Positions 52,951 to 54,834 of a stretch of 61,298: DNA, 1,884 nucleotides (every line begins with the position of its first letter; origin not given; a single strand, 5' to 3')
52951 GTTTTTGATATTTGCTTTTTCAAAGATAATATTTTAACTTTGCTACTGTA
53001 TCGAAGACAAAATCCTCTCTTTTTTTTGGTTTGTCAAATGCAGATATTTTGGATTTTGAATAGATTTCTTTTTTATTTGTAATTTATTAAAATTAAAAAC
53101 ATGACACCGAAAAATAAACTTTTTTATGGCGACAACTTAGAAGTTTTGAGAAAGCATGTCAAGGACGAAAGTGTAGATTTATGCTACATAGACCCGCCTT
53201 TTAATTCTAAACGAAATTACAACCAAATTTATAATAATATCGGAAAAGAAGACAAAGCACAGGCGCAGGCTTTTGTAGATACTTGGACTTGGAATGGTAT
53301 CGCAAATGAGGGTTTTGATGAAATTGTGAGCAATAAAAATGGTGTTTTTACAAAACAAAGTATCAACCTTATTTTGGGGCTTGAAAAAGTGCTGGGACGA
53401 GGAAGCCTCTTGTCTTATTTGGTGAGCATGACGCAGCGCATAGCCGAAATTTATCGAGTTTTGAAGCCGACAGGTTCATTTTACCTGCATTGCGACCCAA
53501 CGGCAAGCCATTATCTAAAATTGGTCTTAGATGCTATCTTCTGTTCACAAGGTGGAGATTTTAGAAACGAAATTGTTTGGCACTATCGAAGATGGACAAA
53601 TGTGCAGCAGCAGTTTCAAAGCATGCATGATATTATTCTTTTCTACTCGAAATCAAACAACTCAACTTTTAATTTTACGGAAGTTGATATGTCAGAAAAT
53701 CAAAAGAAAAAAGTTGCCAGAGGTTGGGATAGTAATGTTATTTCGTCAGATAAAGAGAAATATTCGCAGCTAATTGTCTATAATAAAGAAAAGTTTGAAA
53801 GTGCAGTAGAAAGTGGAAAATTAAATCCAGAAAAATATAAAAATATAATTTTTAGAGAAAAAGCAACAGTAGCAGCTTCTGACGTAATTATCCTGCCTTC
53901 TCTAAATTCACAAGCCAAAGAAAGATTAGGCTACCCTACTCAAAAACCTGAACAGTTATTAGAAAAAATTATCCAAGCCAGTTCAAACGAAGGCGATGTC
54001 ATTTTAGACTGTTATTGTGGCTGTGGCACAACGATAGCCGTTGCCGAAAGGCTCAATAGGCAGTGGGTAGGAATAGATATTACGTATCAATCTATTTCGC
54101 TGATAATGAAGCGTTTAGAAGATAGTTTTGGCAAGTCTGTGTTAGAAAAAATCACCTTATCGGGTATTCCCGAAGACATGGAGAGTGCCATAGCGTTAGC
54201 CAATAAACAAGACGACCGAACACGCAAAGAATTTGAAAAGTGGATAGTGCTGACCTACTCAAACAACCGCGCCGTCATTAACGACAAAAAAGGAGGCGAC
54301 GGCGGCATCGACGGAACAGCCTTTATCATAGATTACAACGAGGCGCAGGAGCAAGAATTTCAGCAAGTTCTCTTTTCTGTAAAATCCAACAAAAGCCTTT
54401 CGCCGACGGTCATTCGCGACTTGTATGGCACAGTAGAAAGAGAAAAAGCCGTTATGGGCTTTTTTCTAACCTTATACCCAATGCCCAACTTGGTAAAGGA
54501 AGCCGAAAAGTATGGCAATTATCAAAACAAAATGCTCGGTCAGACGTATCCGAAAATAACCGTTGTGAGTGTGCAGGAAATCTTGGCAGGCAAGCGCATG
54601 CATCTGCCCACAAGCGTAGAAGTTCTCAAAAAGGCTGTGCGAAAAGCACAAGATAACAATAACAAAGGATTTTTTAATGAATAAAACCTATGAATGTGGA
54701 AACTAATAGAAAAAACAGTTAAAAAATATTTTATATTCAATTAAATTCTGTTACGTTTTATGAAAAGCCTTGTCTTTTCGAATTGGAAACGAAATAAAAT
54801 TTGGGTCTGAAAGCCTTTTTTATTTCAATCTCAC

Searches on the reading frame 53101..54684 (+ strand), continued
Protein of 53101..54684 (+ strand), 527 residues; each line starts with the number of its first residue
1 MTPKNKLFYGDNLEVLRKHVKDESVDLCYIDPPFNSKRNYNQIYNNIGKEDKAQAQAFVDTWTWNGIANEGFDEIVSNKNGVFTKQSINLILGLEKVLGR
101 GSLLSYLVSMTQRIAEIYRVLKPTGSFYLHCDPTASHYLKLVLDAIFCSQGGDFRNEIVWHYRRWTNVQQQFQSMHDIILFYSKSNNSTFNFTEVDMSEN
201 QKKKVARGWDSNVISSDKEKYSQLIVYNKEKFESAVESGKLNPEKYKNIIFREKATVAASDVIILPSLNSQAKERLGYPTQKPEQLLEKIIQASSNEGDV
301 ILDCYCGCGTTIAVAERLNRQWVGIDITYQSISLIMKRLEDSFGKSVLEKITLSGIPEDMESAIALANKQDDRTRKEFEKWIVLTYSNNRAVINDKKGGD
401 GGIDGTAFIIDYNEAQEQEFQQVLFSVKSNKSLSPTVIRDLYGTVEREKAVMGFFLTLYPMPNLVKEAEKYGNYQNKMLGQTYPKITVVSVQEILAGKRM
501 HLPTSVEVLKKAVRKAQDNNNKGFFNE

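Call 31: get_annotated_region(hit=H26, flank=4000)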
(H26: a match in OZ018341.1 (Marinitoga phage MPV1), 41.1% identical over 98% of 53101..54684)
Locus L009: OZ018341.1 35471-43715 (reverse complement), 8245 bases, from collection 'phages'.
description: Marinitoga phage MPV1 genome assembly, complete genome: monopartite.
organism: Marinitoga phage MPV1 (NCBI taxid 3108924)
taxonomy: Viruses; Duplodnaviria; Heunggongvirae; Uroviricota; Caudoviricetes
host: -; source: -; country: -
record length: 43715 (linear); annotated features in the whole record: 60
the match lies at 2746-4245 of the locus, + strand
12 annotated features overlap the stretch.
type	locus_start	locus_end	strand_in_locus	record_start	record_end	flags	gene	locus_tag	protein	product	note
CDS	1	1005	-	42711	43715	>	-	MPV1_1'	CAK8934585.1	Structural maintenance of chromosome-like protein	Disrupted in encapisidated version of MPV1 genome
CDS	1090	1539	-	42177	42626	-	-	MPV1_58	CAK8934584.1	hypothetical protein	-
CDS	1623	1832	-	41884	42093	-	-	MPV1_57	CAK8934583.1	Transcriptional regulator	-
CDS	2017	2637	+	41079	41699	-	-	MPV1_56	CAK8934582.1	CI-like repressor protein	-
CDS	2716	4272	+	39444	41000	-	-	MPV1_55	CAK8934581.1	DNA methyltransferase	-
CDS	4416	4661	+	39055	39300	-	-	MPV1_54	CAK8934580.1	Hypothetical protein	-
CDS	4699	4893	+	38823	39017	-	-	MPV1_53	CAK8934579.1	Hypothetical protein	-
CDS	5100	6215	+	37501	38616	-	-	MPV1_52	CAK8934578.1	Chromosome segregation ATPase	-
CDS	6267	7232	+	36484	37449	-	-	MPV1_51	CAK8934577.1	Histidine kinase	-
CDS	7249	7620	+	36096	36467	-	-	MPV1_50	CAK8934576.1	Putative anti-sigma factor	-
CDS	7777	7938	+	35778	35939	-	-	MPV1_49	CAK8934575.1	Hypothetical protein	-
CDS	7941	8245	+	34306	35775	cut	-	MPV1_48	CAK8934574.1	Integrase, site-specific serine recombinase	-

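Call 36: search_dna_similar(query=window:53101-54684:+, collection=phages, mode=protein, max_rows=60, max_evalue=0.001, rows=spread)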
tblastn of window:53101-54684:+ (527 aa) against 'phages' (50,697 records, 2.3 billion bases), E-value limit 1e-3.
Records with a match: 1003; places in all: 1075; records where one place covers at least 80% of the query: 28.
Best place of each record, by identity: <60% 1003.
By first word of the organism name: Escherichia 98; Streptococcus 95; Staphylococcus 70; Mycobacterium 67; Campylobacter 62; Gordonia 50; Synechococcus 46; Vibrio 43; Lactococcus 41; Flavobacterium 31; and 86 more.
By host as written in the record: - 142; Mycobacterium smegmatis mc2 155 41; Escherichia coli 38; Gordonia terrae 3612 38; Lactococcus lactis 28; Campylobacter jejuni 26; Staphylococcus aureus 24; Flavobacterium sp. LMO6 19; and 337 more.
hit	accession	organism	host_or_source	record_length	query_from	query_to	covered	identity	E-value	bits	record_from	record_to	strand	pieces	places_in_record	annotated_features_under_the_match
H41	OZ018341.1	Marinitoga phage MPV1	-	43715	4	517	98%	41.1%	3e-108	360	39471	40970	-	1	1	DNA methyltransferase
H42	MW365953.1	Streptomyces phage Dwayne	Streptomyces lividans JI 1326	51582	5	525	99%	35.1%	1e-96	327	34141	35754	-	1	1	48: DNA methylase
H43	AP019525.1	Tenacibaculum phage PTm5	Tenacibaculum maritimum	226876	102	341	42%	40.6%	1e-35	175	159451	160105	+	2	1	DNA methyltransferase | hypothetical protein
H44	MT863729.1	Campylobacter phage F372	Campylobacter jejuni NCTC12662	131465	4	326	61%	26.0%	3e-13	79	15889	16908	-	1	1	putative adenine-specific DNA methyl-transferase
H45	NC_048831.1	Flavobacterium phage vB_FspS_filifjonk9-1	Flavobacterium sp. LMO9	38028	113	340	43%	36.0%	2e-31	188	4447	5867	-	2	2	DNA methyltransferase | methyltransferase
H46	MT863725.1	Campylobacter phage F367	Campylobacter jejuni NCTC12662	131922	4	326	61%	25.0%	1e-12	77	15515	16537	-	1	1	putative adenine-specific DNA methyl-transferase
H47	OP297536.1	Mycobacterium phage Phalconet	Mycobacterium smegmatis mc2 155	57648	6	342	64%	22.6%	1e-6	58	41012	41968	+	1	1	64: DNA methylase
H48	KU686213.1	Synechococcus phage S-CAM7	Synechococcus sp.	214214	107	340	44%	29.0%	2e-10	70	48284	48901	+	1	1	adenine-specific methyltransferase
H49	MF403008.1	Agrobacterium phage Atu_ph07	Agrobacterium tumefaciens C58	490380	116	353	45%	24.8%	2e-5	54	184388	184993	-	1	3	adenine-specific methyltransferase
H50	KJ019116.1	Synechococcus phage ACG-2014a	-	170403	115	339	43%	25.9%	3e-7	59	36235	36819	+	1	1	DNA adenine methylase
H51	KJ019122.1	Synechococcus phage ACG-2014a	-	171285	115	339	43%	25.9%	3e-7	59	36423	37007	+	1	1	DNA adenine methylase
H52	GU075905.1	Prochlorococcus phage P-HM2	Prochlorococcus sp. MED4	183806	119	340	42%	25.7%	4e-7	59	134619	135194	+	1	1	dam: DNA adenine methylase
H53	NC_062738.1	Methanobacterium virus Drs3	Methanobacterium formicicum Khl10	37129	149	342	37%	27.8%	8e-8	61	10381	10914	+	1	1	DNA methyltransferase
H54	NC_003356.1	Enterobacteria phage phiP27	Escherichia coli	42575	106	341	45%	21.7%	8e-7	58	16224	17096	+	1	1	DNA methyltransferase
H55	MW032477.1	Lactococcus phage FB14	Lactococcus lactis subsp. cremoris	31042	206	342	26%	29.3%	9e-5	51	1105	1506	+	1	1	site-specific DNA-methyltransferase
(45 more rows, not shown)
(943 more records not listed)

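Call 41: search_protein_families(library=phrogs, proteins=[window:53101-54684:+], max_evalue=0.001)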
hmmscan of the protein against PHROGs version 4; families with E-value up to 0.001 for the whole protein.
window:53101-54684:+ (527 aa): 8 families
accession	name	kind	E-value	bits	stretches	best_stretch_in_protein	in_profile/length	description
phrog_67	-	other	4.7e-66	225.3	1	3-519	122-483/743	DNA methyltransferase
phrog_498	-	other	1.8e-24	87.2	1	114-356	261-435/633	DNA methyltransferase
phrog_3008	-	other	1.3e-16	61.7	1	276-350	148-222/244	DNA methyltransferase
phrog_18293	-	other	5.5e-11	43.4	1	273-339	41-107/119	methyltransferase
phrog_6952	-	other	4.3e-10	40.7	1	278-341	114-177/181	DNA methyltransferase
phrog_6025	-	other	1.1e-08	35.9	0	110-164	62-112/192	DNA methyltransferase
phrog_23085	-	unknown function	1e-07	32.7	1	270-343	36-109/138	-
phrog_23148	-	unknown function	4.7e-06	27.7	1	278-339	85-146/165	-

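Call 52: search_protein_families(library=pfam, proteins=[L002:3752-7999:+, L004:7156-8001:+, L006:7173-7994:+, L008:5664-6146:+, L004:9765-10286:+], max_evalue=0.1)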
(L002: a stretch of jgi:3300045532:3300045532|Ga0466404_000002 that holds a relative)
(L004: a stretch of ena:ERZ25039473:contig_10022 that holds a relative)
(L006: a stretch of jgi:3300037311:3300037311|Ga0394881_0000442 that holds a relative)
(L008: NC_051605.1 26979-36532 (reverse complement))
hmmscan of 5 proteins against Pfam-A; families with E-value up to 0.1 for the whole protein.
L002:3752-7999:+ (1415 aa): 0 families

L004:7156-8001:+ (281 aa): 4 families
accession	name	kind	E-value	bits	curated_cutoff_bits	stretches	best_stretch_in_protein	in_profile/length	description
PF03400.19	DDE_Tnp_IS1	-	2.8e-08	34.6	24.1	1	194-234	82-122/131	IS1 transposase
PF13610.12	DDE_Tnp_IS240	-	0.00015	22.4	27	1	91-172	17-101/139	DDE domain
PF00112.29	Peptidase_C1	-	0.0011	19.6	20.7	1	47-147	52-155/220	Papain family cysteine protease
PF13683.12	rve_3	-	0.096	12.9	26.5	0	199-250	17-63/67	Integrase core domain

L006:7173-7994:+ (273 aa): 1 family
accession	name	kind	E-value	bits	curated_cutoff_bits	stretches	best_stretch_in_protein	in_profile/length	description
PF01555.25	N6_N4_Mtase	-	2.4e-21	77.1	26.7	1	92-259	36-219/221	DNA methylase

L008:5664-6146:+ (160 aa): 0 families

L004:9765-10286:+ (173 aa): 0 families

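Call 55: predict_structure(alignment_id=A1)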
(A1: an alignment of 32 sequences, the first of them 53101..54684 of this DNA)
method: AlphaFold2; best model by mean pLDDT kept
length: 527 residues; sequences in the alignment: 32
mean_pLDDT: 77.3   pTM: 0.70
mean pLDDT of the five models: 77.3, 74.5, 74.3, 70.2, 65.2
residues with pLDDT >= 90: 171; 70-90: 207; 50-70: 70; < 50: 79
segments of 3 or more residues with pLDDT < 50: 36-39, 41-47, 160-176, 261-281, 398-400, 505-527
pLDDT, mean of each block of 10 residues (from residue 1): 76 91 93 55 48 63 85 94 95 92 88 95 90 67 92 67 39 51 82 68 75 59 79 87 78 64 43 42 72 89 83 92 87 86 89 86 84 76 87 64 80 87 91 92 91 94 95 89 93 92 51 42 32
secondary structure, 60 per line:
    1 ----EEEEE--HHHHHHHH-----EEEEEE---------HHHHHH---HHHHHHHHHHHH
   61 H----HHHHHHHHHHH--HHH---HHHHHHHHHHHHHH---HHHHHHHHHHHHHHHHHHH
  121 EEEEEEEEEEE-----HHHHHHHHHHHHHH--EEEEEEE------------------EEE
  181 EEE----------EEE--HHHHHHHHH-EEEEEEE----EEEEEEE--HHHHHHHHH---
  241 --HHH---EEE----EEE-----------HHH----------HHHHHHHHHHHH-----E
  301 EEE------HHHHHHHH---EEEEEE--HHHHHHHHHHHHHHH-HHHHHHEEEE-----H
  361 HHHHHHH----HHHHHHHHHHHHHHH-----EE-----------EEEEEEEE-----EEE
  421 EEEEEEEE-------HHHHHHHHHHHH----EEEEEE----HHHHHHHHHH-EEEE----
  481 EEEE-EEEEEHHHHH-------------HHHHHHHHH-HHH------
elements in order: E5-9 H12-19 E25-30 H40-45 H49-61 H66-76 H85-98 H102-120 E121-131 H137-150 E153-159 E178-183 E194-196 H199-207 E209-215 E220-226 H229-237 E249-251 E256-258 H283-294 E300-303 H310-317 E321-326 H329-343 H345-350 E351-354 H360-367 H372-386 E405-412 E418-428 H436-447 E452-457 H462-471 E473-476 E481-484 E486-490 H491-495 H509-517

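Call 79: find_related_loci(query=A1, collection=genome_contigs, flank=6000)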
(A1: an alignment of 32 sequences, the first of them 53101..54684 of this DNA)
Query A1 (527 aa) in genome_contigs; peptide patterns used: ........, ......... (x = any residue, [..] = any of these).
600 stretches matched a pattern (row limit reached: there are more); 596 encode a relative of the query (tblastn E <= 1e-3); the best 80 are kept; 80 distinct loci.
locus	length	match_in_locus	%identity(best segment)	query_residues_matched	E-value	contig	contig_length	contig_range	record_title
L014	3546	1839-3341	60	6-525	0e+0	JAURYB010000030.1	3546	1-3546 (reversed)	MAG: Bacteroidales bacterium isolate E10_metabat.bin.71 E10_k141_405989, whole genome shotgun sequence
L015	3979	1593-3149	61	5-520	0e+0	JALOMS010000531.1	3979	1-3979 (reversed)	MAG: Thermoflexibacter sp. isolate Prado057 scaffold_70747, whole genome shotgun sequence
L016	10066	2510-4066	60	5-522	0e+0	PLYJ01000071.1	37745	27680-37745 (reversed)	MAG: Bacteroidetes bacterium isolate palsa_967 73.20120700_P3D.283_contig_189173, whole genome shotgun sequence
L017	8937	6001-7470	58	1-517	0e+0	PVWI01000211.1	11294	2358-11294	Filamentous cyanobacterium Phorm 6 NODE_346_length_11294_cov_6.27654_ID_74727, whole genome shotgun sequence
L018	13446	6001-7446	59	5-517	0e+0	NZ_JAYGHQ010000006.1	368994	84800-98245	Crocosphaera sp. XPORK-15E scaffold6_cov0, whole genome shotgun sequence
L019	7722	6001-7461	58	2-517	0e+0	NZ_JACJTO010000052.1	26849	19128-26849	Aphanizomenon flos-aquae FACHB-1287 contig52, whole genome shotgun sequence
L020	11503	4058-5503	57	5-517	0e+0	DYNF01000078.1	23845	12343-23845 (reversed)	MAG TPA_asm: Prochloron sp. SulCav_FS08_3_32_3330 SulCav_FS08_3_720_length_23845_cov_2042_235183, whole genome shotgun s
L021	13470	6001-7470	56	5-517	5e-180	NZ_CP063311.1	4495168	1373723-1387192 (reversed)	Anabaenopsis elenkinii CCIBt3563 chromosome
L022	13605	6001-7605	52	5-512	2e-179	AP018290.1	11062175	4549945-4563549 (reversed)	Calothrix sp. NIES-4105 DNA, nearly complete genome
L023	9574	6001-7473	55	5-517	2e-177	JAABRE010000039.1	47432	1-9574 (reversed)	MAG: Synechococcales cyanobacterium S06 isolate S06.Bin197 NODE_39_length_47432_cov_8.47848, whole genome shotgun sequen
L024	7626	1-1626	52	10-524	2e-174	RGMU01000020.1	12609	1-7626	MAG: Chitinophagia bacterium isolate WB8_1A_246 contig_100_19, whole genome shotgun sequence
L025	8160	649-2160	50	7-514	7e-168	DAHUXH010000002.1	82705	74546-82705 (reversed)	MAG TPA_asm: Vulcanimicrobiota bacterium isolate clean264 k141_306084, whole genome shotgun sequence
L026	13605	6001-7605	52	5-512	1e-166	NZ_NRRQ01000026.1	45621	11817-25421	Chromatium okenii strain DSM 169 scaffold0026, whole genome shotgun sequence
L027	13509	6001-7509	52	2-522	5e-166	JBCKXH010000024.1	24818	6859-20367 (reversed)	Paracoccaceae bacterium isolate SLM_MC1B_810-B22 Node_24_length_24818_cov_68.549333, whole genome shotgun sequence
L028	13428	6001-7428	52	5-518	2e-165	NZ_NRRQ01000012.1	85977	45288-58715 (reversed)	Chromatium okenii strain DSM 169 scaffold0012, whole genome shotgun sequence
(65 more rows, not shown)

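Call 88: fold_search(model_id=the predicted structure, library=viral)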
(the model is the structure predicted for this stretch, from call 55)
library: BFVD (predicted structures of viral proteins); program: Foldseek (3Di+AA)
matches with E <= 10: 859; with E <= 0.001: 35
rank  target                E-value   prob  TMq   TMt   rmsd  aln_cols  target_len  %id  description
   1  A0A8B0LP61            9.7e-13  1.00  0.33  0.54  12.4       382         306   19  DNA methylase N-4/N-6 [uncultured archaeal virus]
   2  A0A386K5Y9            2.2e-12  1.00  0.32  0.40  20.3       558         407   15  site-specific DNA-methyltransferase (cytosine-N(4)-specific) [Dickeya phage vB_DsoM_JA11]
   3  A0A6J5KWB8            3.1e-12  1.00  0.30  0.64  10.4       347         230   19  site-specific DNA-methyltransferase (cytosine-N(4)-specific) [uncultured Caudovirales phage]
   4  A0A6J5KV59            7.4e-12  1.00  0.33  0.54  14.7       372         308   19  COG0863 DNA modification methylase [uncultured Caudovirales phage]
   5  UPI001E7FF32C         2.2e-11  1.00  0.32  0.41   9.9       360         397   16  (no name look-up for this kind of identifier)
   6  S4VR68                3.0e-11  1.00  0.33  0.40  23.8       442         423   19  site-specific DNA-methyltransferase (cytosine-N(4)-specific) [Pandoravirus dulcis]
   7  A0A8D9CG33            1.3e-10  1.00  0.32  0.44  10.5       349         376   15  site-specific DNA-methyltransferase (cytosine-N(4)-specific) [uncultured marine phage]
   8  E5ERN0                6.1e-10  1.00  0.17  0.28  25.5       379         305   16  (no name in the UniProt tables at hand)
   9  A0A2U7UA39            1.5e-09  1.00  0.29  0.39  12.7       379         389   16  site-specific DNA-methyltransferase (cytosine-N(4)-specific) [Pandoravirus quercus]
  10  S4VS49                2.4e-09  1.00  0.30  0.36  21.6       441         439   16  site-specific DNA-methyltransferase (cytosine-N(4)-specific) [Pandoravirus dulcis]
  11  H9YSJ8                4.1e-09  1.00  0.28  0.29   9.8       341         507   14  (no name in the UniProt tables at hand)
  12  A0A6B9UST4            4.9e-09  1.00  0.32  0.58   9.6       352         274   17  (no name in the UniProt tables at hand)
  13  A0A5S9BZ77            4.9e-09  1.00  0.14  0.26  25.2       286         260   20  DNA methyltransferase [Tenacibaculum phage PTm1]
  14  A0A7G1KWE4            8.3e-09  1.00  0.29  0.62  11.2       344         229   14  (no name in the UniProt tables at hand)
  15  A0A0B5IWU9            1.0e-08  1.00  0.29  0.25  12.6       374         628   14  site-specific DNA-methyltransferase (cytosine-N(4)-specific) [Pandoravirus inopinatum]
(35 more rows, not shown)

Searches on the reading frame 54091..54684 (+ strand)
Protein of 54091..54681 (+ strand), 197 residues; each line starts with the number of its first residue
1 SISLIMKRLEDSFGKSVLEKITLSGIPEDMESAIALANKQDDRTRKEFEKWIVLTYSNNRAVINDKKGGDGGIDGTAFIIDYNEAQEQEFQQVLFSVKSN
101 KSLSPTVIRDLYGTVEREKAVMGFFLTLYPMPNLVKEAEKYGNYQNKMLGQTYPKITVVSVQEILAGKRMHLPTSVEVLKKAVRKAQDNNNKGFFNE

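Call 6: search_solved_structures(query=window:54091-54681:+, max_evalue=10, show_alignments=3)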
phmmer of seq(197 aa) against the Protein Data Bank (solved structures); distinct sequences matched with E-value up to 10: 1.
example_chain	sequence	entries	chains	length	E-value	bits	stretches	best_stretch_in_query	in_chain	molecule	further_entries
6px2_A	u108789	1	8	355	0.77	12.6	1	147-195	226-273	Glyceraldehyde-3-phosphate dehydrogenase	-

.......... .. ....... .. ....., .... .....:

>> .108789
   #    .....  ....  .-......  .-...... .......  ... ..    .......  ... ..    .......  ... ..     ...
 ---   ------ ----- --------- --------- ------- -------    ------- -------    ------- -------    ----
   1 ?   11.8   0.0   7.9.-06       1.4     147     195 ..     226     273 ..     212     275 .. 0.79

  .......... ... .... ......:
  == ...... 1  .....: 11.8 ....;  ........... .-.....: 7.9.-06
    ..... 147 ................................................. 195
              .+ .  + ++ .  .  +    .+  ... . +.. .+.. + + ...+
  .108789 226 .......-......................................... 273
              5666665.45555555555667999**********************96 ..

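Call 19: predict_structure(alignment_id=A2)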
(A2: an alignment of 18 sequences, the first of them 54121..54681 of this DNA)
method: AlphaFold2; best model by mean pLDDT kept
length: 187 residues; sequences in the alignment: 18
mean_pLDDT: 79.9   pTM: 0.75
mean pLDDT of the five models: 79.9, 79.8, 79.4, 78.9, 77.8
residues with pLDDT >= 90: 83; 70-90: 56; 50-70: 22; < 50: 26
segments of 3 or more residues with pLDDT < 50: 1-4, 58-61, 169-176, 178-187
pLDDT, mean of each block of 10 residues (from residue 1): 47 71 85 83 90 66 83 89 92 93 93 95 96 91 95 92 60 46 38
secondary structure, 60 per line:
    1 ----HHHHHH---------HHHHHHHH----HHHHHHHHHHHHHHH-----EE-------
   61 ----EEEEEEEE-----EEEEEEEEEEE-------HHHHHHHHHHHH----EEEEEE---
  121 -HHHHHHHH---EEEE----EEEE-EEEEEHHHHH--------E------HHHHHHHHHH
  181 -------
elements in order: H5-10 H20-27 H32-46 E65-72 E78-88 H96-107 E112-117 H122-129 E133-136 E141-144 E146-150 H151-155 H171-180

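Call 41: search_protein_families(library=phrogs, proteins=[window:54121-54684:+], max_evalue=0.001)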
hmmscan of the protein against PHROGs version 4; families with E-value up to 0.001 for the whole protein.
window:54121-54684:+ (187 aa): 0 families

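Call 57: search_protein_representatives(alignment_id=A2)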
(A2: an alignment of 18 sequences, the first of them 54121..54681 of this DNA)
Query: 18 sequences, 185 profile positions. Proteins with E-value up to 0.001 (for the whole library): 2410; up to 1e-10: 1092; up to 1e-30: 54. The best 150 are listed.
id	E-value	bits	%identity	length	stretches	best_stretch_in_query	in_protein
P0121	1.3e-73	263.0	-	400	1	5-180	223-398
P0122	3.0e-67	242.3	-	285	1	11-180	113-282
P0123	9.1e-66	237.4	-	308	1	1-182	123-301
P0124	5.6e-65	234.9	-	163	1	25-178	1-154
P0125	2.0e-62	226.5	-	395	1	1-138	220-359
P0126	1.5e-60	220.4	-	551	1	1-183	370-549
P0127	9.7e-57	208.0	-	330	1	3-176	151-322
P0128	9.9e-57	208.0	-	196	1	39-183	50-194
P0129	8.0e-56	205.0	-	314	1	4-182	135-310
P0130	4.3e-55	202.6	-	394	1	2-183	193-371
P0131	5.9e-55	202.2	-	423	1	1-170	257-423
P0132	1.5e-54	200.9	-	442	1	1-182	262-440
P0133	4.6e-54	199.3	-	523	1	1-181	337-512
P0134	7.3e-54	198.6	-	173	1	10-183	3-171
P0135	2.7e-53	196.8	-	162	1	20-174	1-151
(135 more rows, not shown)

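Call 77: search_solved_structures(query=A2, max_evalue=1, show_alignments=3)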
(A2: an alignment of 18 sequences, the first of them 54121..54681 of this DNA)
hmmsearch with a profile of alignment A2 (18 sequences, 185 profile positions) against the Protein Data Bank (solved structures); distinct sequences matched with E-value up to 1: 1.
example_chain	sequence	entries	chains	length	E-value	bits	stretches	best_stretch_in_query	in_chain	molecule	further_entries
4oy2_B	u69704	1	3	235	0.013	18.5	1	114-176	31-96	Transcription initiation factor TFIID subunit 7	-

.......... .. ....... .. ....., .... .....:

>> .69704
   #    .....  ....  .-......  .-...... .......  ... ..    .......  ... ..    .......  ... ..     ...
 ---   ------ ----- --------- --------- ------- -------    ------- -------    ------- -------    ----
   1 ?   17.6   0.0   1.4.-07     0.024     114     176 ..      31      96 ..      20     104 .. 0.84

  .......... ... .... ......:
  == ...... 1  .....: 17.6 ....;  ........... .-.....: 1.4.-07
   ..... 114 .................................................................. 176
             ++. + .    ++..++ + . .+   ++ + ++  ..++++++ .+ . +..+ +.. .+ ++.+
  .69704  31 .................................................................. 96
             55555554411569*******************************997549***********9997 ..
